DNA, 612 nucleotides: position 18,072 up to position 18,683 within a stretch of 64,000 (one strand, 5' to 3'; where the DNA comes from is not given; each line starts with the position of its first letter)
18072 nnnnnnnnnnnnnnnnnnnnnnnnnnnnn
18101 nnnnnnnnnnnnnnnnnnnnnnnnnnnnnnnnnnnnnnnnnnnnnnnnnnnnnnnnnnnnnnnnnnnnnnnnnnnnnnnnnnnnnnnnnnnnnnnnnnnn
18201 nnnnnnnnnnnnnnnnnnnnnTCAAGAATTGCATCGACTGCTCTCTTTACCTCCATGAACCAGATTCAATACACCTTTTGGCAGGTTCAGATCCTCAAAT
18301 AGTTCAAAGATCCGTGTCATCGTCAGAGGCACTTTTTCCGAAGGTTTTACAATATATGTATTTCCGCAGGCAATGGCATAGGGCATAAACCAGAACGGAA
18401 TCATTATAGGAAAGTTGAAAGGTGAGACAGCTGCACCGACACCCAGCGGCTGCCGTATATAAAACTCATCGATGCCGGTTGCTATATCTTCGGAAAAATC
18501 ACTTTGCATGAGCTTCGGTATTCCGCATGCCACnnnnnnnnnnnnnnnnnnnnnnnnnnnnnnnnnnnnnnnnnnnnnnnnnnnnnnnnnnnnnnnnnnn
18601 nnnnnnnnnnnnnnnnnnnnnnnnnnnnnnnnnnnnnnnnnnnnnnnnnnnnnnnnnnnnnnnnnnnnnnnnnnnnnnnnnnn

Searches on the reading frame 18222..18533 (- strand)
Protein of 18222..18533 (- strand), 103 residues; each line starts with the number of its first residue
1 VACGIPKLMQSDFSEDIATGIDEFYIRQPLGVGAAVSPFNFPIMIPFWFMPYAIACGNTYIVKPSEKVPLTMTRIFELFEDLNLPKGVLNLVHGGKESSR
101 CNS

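Call 23: find_encoding_contigs(protein=window:18222-18533:-, flank=10000, max_places=10)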
Protein window:18222-18533:- (103 aa): no gene with exactly this product is on record in the collection.
